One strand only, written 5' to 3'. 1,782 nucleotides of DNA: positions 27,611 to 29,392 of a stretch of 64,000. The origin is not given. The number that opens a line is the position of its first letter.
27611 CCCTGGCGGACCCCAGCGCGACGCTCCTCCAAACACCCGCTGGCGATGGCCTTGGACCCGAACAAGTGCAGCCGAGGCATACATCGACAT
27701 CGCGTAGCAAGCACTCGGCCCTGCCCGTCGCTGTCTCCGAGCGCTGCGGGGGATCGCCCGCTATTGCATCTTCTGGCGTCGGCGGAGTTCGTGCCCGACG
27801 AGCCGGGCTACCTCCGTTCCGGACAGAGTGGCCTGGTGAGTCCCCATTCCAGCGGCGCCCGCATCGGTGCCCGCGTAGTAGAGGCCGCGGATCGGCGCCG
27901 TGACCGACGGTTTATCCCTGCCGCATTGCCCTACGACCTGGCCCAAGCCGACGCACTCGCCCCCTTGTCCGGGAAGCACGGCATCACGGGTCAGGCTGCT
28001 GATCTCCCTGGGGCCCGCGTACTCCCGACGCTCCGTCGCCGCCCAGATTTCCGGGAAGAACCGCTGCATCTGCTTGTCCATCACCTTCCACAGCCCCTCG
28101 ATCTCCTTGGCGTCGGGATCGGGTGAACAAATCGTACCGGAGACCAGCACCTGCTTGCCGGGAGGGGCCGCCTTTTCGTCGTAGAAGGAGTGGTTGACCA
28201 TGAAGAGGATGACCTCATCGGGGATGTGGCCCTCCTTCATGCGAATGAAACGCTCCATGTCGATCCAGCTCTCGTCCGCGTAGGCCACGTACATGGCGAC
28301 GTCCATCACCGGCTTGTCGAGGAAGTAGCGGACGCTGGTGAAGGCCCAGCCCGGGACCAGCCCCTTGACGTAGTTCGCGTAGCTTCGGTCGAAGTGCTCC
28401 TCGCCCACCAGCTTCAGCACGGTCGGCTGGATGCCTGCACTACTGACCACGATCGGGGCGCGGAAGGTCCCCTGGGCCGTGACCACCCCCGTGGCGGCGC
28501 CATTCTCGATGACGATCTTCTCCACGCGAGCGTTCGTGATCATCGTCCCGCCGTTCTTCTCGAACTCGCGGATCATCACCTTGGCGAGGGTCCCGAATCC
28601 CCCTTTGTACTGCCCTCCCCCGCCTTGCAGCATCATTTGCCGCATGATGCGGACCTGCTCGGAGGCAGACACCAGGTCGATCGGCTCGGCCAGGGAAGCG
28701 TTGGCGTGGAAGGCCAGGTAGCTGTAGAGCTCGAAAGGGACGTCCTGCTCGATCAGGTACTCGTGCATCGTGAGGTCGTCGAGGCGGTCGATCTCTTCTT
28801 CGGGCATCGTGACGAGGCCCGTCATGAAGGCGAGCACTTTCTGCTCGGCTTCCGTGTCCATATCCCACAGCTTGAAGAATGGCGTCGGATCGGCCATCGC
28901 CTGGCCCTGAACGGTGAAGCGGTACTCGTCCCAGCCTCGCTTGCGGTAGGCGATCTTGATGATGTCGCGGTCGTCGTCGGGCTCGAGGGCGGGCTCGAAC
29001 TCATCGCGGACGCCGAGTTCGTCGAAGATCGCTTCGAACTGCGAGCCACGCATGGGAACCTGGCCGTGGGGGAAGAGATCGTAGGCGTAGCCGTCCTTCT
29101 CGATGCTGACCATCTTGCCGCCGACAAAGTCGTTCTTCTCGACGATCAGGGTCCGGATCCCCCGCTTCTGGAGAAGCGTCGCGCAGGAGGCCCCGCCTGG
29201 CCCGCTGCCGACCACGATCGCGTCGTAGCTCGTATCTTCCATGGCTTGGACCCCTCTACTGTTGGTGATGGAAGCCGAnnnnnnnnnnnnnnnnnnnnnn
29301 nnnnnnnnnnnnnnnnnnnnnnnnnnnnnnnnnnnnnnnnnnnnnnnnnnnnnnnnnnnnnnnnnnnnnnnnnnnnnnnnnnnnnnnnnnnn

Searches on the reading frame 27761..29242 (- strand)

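Call 10: search_protein_families(library=pfam, proteins=[window:27761-29242:-], max_evalue=0.01)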
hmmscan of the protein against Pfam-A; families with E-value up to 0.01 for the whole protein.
window:27761-29242:- (493 aa): 13 families
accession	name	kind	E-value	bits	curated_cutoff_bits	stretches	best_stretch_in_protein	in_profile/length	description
PF01593.30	Amino_oxidase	-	3.3e-20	73.2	19.8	1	19-482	5-442/443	Flavin containing amine oxidoreductase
PF13450.12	NAD_binding_8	-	4.1e-13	49.8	21.9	1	10-76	1-68/68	NAD(P)-binding Rossmann-like domain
PF01266.30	DAO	-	5.9e-12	46.2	27.9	2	217-413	149-312/353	FAD dependent oxidoreductase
PF12831.13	FAD_oxidored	-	6.6e-09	36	27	1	7-46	1-40/416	FAD dependent oxidoreductase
PF00890.30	FAD_binding_2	-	1.1e-08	35.2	20.4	1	7-44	1-38/414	FAD binding domain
PF07992.20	Pyr_redox_2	-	8.3e-08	32.4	26.1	1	6-45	1-41/291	Pyridine nucleotide-disulphide oxidoreductase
PF01494.25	FAD_binding_3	-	2e-06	27.7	22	1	6-37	2-33/349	FAD binding domain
PF00996.24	GDI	-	5.2e-06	25.7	23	0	3-49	2-48/436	GDP dissociation inhibitor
PF00070.33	Pyr_redox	-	2.2e-05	25.3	22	0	219-255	42-79/82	Pyridine nucleotide-disulphide oxidoreductase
PF13738.12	Pyr_redox_3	-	2.9e-05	23.9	30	1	9-39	1-32/305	Pyridine nucleotide-disulphide oxidoreductase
PF03486.20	HI0933_like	-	4.8e-05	23.3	50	1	7-45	2-40/244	HI0933-like protein Rossmann domain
PF01946.23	Thi4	-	0.0011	18.7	26.2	1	6-43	18-56/235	Thi4 family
PF01134.28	GIDA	-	0.0031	17.1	22.1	0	7-37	1-31/391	Glucose inhibited division protein A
